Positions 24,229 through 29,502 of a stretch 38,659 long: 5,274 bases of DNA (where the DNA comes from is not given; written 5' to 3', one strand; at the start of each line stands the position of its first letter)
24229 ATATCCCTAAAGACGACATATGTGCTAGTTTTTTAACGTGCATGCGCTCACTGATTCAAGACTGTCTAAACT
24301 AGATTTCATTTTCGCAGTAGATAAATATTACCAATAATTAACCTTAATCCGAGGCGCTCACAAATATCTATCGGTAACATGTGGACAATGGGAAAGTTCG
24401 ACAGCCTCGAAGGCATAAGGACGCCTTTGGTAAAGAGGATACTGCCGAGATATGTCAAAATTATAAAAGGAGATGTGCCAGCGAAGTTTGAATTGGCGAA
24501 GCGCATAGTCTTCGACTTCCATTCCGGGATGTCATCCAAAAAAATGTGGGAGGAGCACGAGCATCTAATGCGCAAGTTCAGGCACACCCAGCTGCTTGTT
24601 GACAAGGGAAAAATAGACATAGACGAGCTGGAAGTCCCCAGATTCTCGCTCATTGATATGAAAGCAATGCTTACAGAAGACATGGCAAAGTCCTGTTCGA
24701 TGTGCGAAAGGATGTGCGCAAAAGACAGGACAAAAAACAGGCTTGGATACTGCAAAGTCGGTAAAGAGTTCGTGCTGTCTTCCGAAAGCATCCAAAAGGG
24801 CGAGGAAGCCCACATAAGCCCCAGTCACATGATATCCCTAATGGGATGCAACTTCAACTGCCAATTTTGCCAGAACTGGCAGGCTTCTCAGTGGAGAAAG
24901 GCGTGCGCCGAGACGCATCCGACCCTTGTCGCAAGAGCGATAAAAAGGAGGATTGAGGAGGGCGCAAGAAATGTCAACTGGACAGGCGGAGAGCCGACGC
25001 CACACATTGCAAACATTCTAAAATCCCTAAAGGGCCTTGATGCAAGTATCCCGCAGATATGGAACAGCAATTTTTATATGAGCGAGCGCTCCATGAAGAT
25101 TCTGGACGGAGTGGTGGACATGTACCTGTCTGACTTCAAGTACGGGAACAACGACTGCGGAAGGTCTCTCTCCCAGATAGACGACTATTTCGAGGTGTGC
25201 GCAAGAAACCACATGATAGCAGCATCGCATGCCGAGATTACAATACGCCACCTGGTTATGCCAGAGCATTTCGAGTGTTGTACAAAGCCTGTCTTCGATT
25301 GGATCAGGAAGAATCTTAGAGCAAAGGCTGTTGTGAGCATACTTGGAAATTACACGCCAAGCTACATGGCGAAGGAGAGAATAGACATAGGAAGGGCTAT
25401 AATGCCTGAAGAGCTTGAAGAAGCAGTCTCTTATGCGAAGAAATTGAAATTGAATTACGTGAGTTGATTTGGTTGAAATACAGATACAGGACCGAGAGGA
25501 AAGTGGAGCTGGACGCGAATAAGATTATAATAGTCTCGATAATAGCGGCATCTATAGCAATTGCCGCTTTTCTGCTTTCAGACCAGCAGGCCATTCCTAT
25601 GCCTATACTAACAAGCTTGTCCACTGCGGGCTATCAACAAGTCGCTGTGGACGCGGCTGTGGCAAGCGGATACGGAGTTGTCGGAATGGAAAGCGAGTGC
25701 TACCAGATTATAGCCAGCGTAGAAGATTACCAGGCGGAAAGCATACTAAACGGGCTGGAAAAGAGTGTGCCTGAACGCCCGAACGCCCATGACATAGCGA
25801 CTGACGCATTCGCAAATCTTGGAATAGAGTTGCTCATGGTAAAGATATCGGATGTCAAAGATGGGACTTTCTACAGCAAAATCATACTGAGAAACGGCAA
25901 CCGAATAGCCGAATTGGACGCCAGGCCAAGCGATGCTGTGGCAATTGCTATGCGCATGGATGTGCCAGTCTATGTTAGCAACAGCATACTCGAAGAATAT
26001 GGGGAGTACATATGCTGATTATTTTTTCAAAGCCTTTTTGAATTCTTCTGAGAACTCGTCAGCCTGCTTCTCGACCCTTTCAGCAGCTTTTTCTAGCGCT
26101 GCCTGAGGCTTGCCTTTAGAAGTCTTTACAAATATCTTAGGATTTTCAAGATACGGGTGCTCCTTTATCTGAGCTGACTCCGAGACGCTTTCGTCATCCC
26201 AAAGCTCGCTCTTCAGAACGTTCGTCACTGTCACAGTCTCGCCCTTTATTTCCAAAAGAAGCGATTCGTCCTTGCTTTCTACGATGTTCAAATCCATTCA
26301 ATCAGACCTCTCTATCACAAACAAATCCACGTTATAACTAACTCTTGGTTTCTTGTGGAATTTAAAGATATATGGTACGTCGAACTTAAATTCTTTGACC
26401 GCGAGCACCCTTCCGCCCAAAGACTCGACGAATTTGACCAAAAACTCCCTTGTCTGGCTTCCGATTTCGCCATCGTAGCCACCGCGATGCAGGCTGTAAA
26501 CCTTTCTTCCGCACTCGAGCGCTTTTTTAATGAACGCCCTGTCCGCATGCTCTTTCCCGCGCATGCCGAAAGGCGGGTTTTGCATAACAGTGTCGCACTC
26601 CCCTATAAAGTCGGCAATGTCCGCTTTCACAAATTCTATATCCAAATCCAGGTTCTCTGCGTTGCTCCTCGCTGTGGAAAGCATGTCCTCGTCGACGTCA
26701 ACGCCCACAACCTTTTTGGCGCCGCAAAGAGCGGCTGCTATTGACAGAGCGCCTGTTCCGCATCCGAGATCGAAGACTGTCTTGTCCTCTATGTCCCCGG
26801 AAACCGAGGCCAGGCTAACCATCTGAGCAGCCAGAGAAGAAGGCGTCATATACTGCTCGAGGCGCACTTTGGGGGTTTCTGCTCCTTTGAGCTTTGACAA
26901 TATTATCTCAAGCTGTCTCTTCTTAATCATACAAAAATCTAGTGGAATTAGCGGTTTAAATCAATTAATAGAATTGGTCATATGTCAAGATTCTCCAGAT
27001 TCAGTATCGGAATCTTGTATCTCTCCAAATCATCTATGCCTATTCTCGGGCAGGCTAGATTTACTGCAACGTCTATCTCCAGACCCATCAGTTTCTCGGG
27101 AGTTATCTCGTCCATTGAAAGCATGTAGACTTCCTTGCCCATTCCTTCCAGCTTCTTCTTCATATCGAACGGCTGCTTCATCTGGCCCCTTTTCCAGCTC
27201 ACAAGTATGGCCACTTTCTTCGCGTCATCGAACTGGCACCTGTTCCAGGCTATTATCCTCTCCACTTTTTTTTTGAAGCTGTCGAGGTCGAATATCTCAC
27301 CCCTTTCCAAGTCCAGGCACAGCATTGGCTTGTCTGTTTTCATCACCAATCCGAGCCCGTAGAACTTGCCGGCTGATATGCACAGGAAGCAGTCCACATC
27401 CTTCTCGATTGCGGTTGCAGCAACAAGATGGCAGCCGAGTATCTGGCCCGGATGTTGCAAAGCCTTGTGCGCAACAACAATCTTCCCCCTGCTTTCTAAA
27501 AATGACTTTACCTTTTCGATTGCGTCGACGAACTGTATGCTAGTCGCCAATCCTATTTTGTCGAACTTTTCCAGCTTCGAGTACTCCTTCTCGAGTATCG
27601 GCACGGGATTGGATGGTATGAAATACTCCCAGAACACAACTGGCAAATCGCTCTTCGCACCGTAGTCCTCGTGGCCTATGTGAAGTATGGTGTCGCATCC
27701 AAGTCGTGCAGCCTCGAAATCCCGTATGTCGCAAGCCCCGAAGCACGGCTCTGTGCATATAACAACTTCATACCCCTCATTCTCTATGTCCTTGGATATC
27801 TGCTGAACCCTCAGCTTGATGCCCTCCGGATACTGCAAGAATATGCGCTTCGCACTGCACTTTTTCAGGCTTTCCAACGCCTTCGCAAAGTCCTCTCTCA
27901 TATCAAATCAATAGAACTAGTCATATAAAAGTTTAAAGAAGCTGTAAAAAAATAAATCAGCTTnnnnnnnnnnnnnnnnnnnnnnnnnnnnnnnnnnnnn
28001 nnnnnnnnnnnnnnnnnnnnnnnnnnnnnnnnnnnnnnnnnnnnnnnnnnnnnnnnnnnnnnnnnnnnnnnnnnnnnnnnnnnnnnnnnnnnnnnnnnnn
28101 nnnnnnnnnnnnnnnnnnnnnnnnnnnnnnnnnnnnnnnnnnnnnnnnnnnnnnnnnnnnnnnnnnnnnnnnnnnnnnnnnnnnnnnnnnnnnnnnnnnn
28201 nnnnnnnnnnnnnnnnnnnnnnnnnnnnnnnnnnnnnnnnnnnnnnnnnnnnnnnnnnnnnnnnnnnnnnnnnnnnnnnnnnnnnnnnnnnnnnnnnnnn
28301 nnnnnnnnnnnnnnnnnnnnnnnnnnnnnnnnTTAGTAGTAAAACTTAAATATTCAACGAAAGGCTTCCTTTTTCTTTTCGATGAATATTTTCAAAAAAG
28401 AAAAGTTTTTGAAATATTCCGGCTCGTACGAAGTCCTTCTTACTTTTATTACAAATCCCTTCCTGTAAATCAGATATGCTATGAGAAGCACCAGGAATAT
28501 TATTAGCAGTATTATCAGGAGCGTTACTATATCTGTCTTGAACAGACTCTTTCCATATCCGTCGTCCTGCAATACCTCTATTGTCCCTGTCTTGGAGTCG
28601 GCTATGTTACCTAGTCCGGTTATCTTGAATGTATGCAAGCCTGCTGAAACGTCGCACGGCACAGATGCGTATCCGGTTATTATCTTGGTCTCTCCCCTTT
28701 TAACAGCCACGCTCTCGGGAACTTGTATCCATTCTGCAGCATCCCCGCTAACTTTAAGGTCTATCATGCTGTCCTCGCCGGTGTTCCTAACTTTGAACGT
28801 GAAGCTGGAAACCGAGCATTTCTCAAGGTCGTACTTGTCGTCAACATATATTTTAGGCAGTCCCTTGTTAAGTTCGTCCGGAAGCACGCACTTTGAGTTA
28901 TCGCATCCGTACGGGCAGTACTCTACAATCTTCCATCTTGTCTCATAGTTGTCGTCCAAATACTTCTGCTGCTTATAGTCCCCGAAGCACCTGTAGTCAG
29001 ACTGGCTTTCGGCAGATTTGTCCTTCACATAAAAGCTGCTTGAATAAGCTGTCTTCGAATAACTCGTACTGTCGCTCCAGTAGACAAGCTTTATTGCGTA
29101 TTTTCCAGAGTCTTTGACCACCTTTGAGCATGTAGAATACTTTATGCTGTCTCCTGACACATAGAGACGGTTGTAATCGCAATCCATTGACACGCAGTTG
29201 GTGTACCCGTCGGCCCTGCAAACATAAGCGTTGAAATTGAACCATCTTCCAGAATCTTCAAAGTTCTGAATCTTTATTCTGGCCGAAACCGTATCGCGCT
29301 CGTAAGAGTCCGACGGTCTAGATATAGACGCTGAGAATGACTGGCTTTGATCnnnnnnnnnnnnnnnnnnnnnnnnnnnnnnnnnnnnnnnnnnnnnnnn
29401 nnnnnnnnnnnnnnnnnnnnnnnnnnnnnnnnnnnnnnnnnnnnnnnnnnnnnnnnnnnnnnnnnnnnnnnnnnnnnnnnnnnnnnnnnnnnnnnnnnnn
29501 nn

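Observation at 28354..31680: Giant cysteine-rich surface protein carrying two ADAM-type disintegrin-like motifs in an archaeon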

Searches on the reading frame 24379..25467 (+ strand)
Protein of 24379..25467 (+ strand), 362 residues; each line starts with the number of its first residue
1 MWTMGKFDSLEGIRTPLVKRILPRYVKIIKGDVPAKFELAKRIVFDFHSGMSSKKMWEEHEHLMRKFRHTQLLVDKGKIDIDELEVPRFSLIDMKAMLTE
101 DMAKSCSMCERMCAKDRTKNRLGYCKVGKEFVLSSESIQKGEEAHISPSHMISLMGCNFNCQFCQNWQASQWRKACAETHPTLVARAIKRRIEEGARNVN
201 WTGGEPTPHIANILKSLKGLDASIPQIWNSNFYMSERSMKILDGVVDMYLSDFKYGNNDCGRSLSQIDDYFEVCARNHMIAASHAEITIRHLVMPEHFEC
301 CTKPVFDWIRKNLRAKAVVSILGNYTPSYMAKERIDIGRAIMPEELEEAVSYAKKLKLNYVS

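Call 14: search_protein_families(library=pfam, proteins=[window:24379-25467:+], max_evalue=0.001)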
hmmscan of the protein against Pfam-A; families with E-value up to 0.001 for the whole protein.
window:24379-25467:+ (362 aa): 2 families
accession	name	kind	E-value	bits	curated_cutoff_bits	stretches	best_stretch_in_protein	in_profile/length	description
PF04055.27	Radical_SAM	-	8.7e-10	39.5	29.5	1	155-265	5-121/166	Radical SAM superfamily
PF13353.11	Fer4_12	-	9.4e-06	26.4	22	1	154-239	12-98/137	4Fe-4S single cluster domain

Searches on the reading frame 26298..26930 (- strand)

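Call 14: search_protein_families(library=pfam, proteins=[window:26298-26930:-], max_evalue=0.001)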
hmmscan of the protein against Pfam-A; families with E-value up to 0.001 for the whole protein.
window:26298-26930:- (210 aa): 14 families
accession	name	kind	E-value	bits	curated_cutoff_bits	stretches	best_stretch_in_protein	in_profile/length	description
PF05175.20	MTS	-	3.5e-14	53.2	23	1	48-139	31-128/170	Methyltransferase small domain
PF13847.12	Methyltransf_31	-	2.8e-13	50.2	27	1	49-109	4-66/145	Methyltransferase domain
PF13649.12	Methyltransf_25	-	3.2e-13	50.6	27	1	52-116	1-69/97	Methyltransferase domain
PF06325.19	PrmA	-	1.6e-12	47.9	22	1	48-100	161-213/296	Ribosomal protein L11 methyltransferase (PrmA)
PF01170.24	UPF0020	-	3.1e-12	47.1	22.3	1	32-130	15-140/197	RMKL-like, methyltransferase domain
PF08241.18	Methyltransf_11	-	1.2e-08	35.9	21.2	1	54-107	2-53/95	Methyltransferase domain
PF01861.22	BpsA_C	-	1.3e-07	31.6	27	1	27-125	24-126/243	Branched-chain polyamine synthase A C-terminal domain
PF03602.21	Cons_hypoth95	-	5.3e-07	29.9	24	1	44-124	37-126/182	Conserved hypothetical protein 95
PF01728.25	FtsJ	-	1.1e-06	29.1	24.1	1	48-125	21-105/181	FtsJ-like methyltransferase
PF01209.24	Ubie_methyltran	-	4e-06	26.8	20.1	1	42-158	41-163/233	ubiE/COQ5 methyltransferase family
PF08242.18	Methyltransf_12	-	1.2e-05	26.3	30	1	54-108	2-58/98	Methyltransferase domain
PF13679.12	Methyltransf_32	-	0.00015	22.1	27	1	42-109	19-93/143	Methyltransferase domain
PF13489.12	Methyltransf_23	-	0.00032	20.9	27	1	46-109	20-85/164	Methyltransferase domain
PF02384.22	N6_Mtase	-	0.00089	19.1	20.4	0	17-124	18-138/311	N-6 DNA Methylase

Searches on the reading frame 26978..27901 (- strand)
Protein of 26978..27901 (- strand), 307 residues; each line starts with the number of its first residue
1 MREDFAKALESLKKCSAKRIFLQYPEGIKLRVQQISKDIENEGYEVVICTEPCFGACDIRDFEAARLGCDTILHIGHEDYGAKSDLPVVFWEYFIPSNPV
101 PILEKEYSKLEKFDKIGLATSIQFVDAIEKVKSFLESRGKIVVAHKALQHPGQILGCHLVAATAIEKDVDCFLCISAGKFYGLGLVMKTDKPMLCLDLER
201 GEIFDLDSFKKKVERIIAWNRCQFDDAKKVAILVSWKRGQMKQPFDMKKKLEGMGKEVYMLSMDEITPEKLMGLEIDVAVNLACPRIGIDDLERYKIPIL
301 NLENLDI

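Call 14: search_protein_families(library=pfam, proteins=[window:26978-27901:-], max_evalue=0.001)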
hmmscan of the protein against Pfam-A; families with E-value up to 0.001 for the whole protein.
window:26978-27901:- (307 aa): 1 family
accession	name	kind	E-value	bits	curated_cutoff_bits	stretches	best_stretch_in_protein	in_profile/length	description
PF01866.22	Diphthamide_syn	-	8.9e-59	199.8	33.2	1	25-303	2-286/302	Putative diphthamide synthesis protein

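Call 74: find_encoding_contigs(protein=window:26978-27901:-, flank=10000, max_places=6)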
Protein window:26978-27901:- (307 aa): 3 contigs read that carry it; 3 places shown.
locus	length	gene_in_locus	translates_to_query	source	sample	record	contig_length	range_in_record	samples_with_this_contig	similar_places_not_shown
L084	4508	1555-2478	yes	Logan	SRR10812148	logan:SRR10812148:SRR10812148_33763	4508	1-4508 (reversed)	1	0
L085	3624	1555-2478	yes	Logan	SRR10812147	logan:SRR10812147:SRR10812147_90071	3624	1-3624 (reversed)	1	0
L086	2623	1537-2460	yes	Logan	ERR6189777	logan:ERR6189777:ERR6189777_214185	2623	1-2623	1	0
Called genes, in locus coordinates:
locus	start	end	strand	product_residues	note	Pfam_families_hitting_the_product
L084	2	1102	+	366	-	?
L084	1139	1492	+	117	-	-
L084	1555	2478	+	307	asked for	PF01866:Diphthamide_syn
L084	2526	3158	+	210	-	PF01861:BpsA_C, PF01170:UPF0020, PF03602:Cons_hypoth95 (weak), PF05175:MTS, PF06325:PrmA, PF08241:Methyltransf_11, PF13649:Methyltransf_25, PF13847:Methyltransf_31, +3 more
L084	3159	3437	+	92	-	PF13656:RNA_pol_L_2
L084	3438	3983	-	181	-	PF02577:BFN_dom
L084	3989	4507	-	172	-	?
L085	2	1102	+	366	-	?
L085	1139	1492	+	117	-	-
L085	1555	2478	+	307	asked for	PF01866:Diphthamide_syn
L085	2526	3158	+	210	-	PF01861:BpsA_C, PF01170:UPF0020, PF03602:Cons_hypoth95 (weak), PF05175:MTS, PF06325:PrmA, PF08241:Methyltransf_11, PF13649:Methyltransf_25, PF13847:Methyltransf_31, +3 more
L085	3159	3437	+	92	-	PF13656:RNA_pol_L_2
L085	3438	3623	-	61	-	?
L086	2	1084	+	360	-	?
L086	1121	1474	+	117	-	-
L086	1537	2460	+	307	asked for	PF01866:Diphthamide_syn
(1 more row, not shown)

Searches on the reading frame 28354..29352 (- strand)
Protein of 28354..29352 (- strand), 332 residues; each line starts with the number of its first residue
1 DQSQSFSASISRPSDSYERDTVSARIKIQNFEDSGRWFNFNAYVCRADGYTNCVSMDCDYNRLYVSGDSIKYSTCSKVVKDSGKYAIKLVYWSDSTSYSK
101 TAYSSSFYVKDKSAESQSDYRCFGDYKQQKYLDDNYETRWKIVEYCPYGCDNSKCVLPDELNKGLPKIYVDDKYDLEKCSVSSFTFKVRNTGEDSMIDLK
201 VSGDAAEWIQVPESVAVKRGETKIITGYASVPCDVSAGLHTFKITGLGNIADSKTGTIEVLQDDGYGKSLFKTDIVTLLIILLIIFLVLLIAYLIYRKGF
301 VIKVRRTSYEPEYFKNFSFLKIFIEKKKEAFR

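Call 43: search_protein_families(library=pfam, proteins=[window:28354-29352:-], max_evalue=1)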
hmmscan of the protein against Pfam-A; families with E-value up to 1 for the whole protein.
window:28354-29352:- (332 aa): 1 family
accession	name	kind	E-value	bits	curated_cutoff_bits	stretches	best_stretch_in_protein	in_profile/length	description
PF19912.4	DUF6385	-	0.00033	21.1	26.8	1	181-226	5-51/82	Domain of unknown function (DUF6385)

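Call 88: search_solved_structures(query=window:28546-29352:-, max_evalue=1)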
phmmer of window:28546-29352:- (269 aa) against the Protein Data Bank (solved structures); distinct sequences matched with E-value up to 1: 1.
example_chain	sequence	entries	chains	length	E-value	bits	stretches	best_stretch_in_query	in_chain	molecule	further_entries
6j07_B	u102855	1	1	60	0.62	12.9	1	120-160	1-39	Telomere repeats-binding bouquet formation protein 1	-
